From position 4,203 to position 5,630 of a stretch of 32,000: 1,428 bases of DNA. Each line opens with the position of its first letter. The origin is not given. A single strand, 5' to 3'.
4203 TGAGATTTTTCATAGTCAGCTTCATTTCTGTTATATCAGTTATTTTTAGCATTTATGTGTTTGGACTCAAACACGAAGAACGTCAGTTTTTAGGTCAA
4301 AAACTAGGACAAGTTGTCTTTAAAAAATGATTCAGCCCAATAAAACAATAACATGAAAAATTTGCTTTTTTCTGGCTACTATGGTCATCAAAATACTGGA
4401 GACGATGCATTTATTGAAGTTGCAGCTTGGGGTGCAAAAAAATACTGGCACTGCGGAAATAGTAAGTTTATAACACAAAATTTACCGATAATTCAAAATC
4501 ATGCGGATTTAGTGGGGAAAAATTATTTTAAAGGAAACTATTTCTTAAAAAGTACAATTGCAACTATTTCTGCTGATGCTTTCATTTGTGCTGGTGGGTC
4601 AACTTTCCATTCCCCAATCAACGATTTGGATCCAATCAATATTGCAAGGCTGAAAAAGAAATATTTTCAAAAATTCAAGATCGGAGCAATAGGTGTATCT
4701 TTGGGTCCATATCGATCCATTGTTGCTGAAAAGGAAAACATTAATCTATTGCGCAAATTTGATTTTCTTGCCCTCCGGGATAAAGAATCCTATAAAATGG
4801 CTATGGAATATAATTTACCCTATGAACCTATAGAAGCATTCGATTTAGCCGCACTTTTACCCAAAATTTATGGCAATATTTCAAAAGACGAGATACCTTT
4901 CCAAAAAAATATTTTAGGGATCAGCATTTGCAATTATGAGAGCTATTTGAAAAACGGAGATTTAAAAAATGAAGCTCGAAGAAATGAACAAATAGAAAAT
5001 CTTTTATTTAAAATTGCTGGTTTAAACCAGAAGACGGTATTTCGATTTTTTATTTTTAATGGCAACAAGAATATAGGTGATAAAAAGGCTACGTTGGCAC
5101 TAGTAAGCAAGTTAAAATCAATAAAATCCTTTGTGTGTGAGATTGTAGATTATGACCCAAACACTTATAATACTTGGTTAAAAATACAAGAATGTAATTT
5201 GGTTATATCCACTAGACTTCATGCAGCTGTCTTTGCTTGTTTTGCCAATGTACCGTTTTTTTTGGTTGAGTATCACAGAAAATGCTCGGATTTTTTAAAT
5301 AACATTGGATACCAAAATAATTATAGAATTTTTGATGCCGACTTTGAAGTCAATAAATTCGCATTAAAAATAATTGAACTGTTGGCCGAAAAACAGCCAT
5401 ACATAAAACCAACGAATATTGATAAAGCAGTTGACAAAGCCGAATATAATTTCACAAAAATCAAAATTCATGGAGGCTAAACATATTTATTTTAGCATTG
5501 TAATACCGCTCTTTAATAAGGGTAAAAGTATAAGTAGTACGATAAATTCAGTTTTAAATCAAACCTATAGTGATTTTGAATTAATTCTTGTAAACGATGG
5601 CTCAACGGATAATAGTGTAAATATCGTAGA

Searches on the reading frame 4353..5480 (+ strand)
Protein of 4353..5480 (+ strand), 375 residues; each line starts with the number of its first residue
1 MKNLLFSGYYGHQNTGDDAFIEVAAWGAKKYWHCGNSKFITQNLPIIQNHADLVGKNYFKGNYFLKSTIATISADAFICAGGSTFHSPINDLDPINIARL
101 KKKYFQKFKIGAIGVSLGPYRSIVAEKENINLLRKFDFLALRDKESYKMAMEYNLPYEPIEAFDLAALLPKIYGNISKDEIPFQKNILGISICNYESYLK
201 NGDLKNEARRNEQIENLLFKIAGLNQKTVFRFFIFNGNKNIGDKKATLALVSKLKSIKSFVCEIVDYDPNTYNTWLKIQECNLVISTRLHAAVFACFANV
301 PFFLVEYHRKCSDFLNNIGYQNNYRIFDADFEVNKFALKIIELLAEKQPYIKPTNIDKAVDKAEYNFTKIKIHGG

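Call 10: search_protein_families(library=ncbifam, proteins=[window:4353-5480:+])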
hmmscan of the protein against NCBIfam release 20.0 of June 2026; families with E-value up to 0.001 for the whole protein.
window:4353-5480:+ (375 aa): 1 family
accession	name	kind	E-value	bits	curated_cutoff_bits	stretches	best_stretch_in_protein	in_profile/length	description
TIGR03609.1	S_layer_CsaB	equivalog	1.3e-20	73.9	213.1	1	4-320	2-291/301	polysaccharide pyruvyl transferase CsaB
